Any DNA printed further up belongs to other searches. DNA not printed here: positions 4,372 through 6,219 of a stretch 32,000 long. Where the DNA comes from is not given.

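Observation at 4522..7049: Retron-type reverse transcriptase translationally coupled to a non-catalytic SUMF1/FGE-fold protein: candidate undescribed RT-based system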

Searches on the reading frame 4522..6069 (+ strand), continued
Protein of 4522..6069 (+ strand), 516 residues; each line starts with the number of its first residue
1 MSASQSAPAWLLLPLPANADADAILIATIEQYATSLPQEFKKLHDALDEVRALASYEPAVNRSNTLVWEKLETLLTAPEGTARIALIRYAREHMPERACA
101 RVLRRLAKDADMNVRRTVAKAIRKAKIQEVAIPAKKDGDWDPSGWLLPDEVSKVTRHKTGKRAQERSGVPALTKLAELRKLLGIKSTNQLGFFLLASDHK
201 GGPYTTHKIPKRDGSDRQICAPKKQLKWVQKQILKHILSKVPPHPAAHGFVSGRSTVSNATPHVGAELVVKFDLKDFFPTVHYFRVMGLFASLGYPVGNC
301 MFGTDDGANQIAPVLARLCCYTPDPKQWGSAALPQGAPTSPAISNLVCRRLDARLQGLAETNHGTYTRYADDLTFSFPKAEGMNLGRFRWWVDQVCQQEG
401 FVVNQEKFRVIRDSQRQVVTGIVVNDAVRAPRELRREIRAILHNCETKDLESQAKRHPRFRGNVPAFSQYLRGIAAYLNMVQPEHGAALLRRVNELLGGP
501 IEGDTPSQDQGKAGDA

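Call 33: search_protein_families(library=pfam, proteins=[L013:4267-7896:+, L016:4614-7679:+, L018:1020-4082:+, L018:6633-7865:+, L020:3775-7530:+, L042:4448-7708:+, L014:1805-6400:+], max_evalue=0.001)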
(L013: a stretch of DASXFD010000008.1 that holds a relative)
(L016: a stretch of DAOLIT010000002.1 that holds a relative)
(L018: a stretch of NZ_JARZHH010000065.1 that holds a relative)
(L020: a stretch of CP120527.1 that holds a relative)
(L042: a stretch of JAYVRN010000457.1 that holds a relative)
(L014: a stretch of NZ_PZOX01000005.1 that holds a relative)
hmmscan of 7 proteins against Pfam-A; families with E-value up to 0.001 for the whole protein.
L013:4267-7896:+ (1210 aa): 0 families

L016:4614-7679:+ (1022 aa): 5 families
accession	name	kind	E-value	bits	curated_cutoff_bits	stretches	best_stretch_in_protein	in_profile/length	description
PF13646.12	HEAT_2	-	1.7e-29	102.4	27.7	3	146-191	11-56/88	HEAT repeats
PF02985.28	HEAT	-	4e-22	76.6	23.5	1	168-196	2-30/31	HEAT repeat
PF00248.27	Aldo_ket_red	-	2.7e-16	60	24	1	779-891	86-199/291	Aldo/keto reductase family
PF12717.13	Cnd1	-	9.2e-06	26.2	26.4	0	143-229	29-122/162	non-SMC mitotic condensation complex subunit 1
PF13513.12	HEAT_EZ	-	0.00035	21.5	27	0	116-144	1-26/55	HEAT-like repeat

L018:1020-4082:+ (1021 aa): 3 families
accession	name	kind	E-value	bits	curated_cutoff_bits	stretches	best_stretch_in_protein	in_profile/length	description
PF13646.12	HEAT_2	-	6.5e-33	113.3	27.7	4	137-205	19-87/88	HEAT repeats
PF02985.28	HEAT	-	6.8e-26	88.3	23.5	1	183-210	2-29/31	HEAT repeat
PF00248.27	Aldo_ket_red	-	3.8e-09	36.5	24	1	795-921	80-207/291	Aldo/keto reductase family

L018:6633-7865:+ (411 aa): 2 families
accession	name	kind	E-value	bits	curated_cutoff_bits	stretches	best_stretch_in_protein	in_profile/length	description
PF04754.18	Transposase_31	-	9.2e-47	159.7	21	1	43-248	1-197/203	Putative transposase, YhgA-like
PF14261.11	DUF4351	-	4.8e-06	27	25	1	307-359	2-54/59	Domain of unknown function (DUF4351)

L020:3775-7530:+ (1252 aa): 3 families
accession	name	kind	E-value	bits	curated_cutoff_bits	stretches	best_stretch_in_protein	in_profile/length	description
PF13646.12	HEAT_2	-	7.1e-28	97.2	27.7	2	296-379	4-87/88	HEAT repeats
PF02985.28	HEAT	-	4.2e-12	45.6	23.5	0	388-411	2-25/31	HEAT repeat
PF00248.27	Aldo_ket_red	-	2.2e-07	30.7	24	1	1032-1140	86-195/291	Aldo/keto reductase family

L042:4448-7708:+ (1087 aa): 3 families
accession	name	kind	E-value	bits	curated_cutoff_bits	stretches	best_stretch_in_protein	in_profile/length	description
PF13646.12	HEAT_2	-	4e-26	91.5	27.7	2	217-276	4-63/88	HEAT repeats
PF02985.28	HEAT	-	1.1e-15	56.6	23.5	0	245-271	2-27/31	HEAT repeat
PF00248.27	Aldo_ket_red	-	2.7e-15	56.7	24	1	846-959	81-195/291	Aldo/keto reductase family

L014:1805-6400:+ (1532 aa): 0 families

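Call 35: search_solved_structures(query=window:4522-6069:+, max_evalue=0.00001)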
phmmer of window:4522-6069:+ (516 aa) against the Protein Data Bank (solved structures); distinct sequences matched with E-value up to 0.00001: 14.
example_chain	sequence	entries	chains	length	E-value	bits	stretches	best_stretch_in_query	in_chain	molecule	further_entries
7v9x_A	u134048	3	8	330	2e-40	142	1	167-447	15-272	RNA-directed DNA polymerase from retron EC86 | Retron Ec86 reverse transcriptase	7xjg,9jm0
7v9u_A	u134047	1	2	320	2.3e-40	141.8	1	167-446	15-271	RNA-directed DNA polymerase from retron EC86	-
8qbk_A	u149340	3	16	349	2.7e-40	141.6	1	167-447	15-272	Retron Ec86 reverse transcriptase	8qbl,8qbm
9lm3_A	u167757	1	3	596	1.5e-27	99.5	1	169-444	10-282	Retron Ec67 protein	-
9i2f_C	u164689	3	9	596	1.5e-27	99.5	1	169-444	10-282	Retron Ec67 protein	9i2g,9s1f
9e8z_H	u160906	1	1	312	1.1e-20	76.9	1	194-457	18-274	Retron Ec83 reverse transcriptase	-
9n69_E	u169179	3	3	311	1.5e-19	73.1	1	181-491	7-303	RNA-directed DNA polymerase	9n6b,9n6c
36ht_A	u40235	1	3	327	1.7e-19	73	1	332-455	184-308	Retron-Kva2 Reverse Transcriptase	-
9l7p_E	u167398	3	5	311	1.6e-18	69.8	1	187-442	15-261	Retron St85 family RNA-directed DNA polymerase | Retron I-A Ec78 reverse transcriptase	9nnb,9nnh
9kjx_A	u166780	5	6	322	1.7e-18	69.6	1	186-383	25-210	RNA-directed DNA polymerase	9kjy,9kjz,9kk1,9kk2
9vhe_A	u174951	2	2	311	1.1e-17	67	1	186-378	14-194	Retron Ec78 reverse transcriptase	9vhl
23or_A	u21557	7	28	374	4.8e-16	61.6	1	229-424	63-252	Retron Eco8 reverse transcriptase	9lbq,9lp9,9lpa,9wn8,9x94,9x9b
9p4j_E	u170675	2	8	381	5.1e-16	61.5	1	229-424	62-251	Retron Eco8 reverse transcriptase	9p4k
22et_A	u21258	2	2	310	2.2e-15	59.4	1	197-442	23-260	Retron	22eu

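Call 51: find_encoding_contigs(protein=P0001, flank=6000, max_places=1)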
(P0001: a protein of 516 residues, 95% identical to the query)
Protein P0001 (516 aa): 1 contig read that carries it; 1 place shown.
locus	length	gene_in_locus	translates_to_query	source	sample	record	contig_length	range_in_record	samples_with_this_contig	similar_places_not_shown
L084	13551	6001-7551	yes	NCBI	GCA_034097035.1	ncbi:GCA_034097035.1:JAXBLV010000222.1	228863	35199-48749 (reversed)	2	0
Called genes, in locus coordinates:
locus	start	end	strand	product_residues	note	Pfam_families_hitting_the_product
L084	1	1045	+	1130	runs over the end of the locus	PF08281:Sigma70_r4_2, PF04545:Sigma70_r4, PF23381:Beta-prop_IFT122_1st, PF25174:Beta-prop_THOC3, PF25174:Beta-prop_THOC3, PF23414:Beta-prop_EML_2, PF24807:WD40_CDC20-Fz, PF24814:WD40_Prp19, +31 more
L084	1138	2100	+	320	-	PF07963:N_methyl (weak), PF07596:SBP_bac_10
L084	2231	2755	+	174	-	-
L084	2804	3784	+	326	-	PF07963:N_methyl, PF07596:SBP_bac_10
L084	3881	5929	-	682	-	PF02985:HEAT (faint), PF13646:HEAT_2 (weak), PF00248:Aldo_ket_red (weak)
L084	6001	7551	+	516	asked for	PF00078:RVT_1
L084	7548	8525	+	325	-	PF03781:FGE-sulfatase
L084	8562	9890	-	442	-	PF01011:PQQ (faint), PF13360:PQQ_2, PF13570:Beta-prop_ACSF4 (weak)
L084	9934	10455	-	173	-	PF13671:AAA_33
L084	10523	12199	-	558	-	PF00270:DEAD, PF00271:Helicase_C, PF25399:DeaD_dimer, PF03880:DbpA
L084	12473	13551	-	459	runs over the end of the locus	PF00884:Sulfatase, PF01663:Phosphodiest (weak)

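Call 52: find_encoding_contigs(protein=P0006, flank=6000, max_places=1)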
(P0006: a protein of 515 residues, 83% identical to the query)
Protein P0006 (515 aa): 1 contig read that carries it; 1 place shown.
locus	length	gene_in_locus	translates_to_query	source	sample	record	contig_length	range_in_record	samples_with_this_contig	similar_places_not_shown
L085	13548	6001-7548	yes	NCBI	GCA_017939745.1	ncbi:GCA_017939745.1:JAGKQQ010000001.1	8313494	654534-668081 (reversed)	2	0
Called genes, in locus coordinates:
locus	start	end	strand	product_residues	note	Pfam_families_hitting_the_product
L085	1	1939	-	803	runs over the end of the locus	PF08281:Sigma70_r4_2, PF00400:WD40, PF23381:Beta-prop_IFT122_1st, PF23409:Beta-prop_EML, PF24807:WD40_CDC20-Fz, PF24814:WD40_Prp19, PF24817:WD40_WDHD1_1st, PF25168:Beta-prop_WDR36-Utp21_2nd, +39 more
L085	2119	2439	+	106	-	PF06155:GBBH-like_N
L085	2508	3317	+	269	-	PF00142:Fer4_NifH (faint), PF09140:MipZ (weak), PF10609:ParA, PF13614:AAA_31, PF01656:CbiA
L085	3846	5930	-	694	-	PF13646:HEAT_2, PF02985:HEAT (faint), PF13646:HEAT_2, PF00248:Aldo_ket_red (weak)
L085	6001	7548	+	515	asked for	PF00078:RVT_1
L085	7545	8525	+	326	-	PF03781:FGE-sulfatase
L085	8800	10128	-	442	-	PF01011:PQQ (faint), PF13570:Beta-prop_ACSF4, PF13360:PQQ_2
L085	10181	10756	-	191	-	PF13671:AAA_33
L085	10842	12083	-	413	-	PF00994:MoCF_biosynth, PF18146:CinA_KH, PF02464:CinA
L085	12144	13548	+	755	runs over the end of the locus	-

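Call 53: find_encoding_contigs(protein=P0008, flank=6000, max_places=1)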
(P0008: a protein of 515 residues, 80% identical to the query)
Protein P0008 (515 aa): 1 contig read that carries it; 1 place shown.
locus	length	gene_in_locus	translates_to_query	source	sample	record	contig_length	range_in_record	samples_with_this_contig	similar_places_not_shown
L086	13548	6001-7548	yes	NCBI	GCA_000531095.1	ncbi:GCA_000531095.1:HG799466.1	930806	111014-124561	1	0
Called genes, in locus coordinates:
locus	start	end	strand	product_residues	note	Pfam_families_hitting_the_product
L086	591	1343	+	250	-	PF00583:Acetyltransf_1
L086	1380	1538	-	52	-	-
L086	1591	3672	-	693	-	PF00089:Trypsin (faint), PF13365:Trypsin_2, PF07719:TPR_2 (faint), PF13428:TPR_14 (faint), PF14559:TPR_19 (faint), PF13432:TPR_16 (weak)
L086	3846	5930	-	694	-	PF13646:HEAT_2, PF02985:HEAT (faint), PF13646:HEAT_2, PF00248:Aldo_ket_red (weak)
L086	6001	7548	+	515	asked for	PF00078:RVT_1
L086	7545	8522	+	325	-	PF03781:FGE-sulfatase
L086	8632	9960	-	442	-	PF01011:PQQ (faint), PF13570:Beta-prop_ACSF4, PF13360:PQQ_2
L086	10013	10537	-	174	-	PF13207:AAA_17 (faint), PF13238:AAA_18 (weak), PF13671:AAA_33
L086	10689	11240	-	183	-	PF03190:Thioredox_DsbH, PF00085:Thioredoxin, PF13899:Thioredoxin_7, PF13098:Thioredoxin_2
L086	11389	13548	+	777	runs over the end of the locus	PF00384:Molybdopterin, PF01568:Molydop_binding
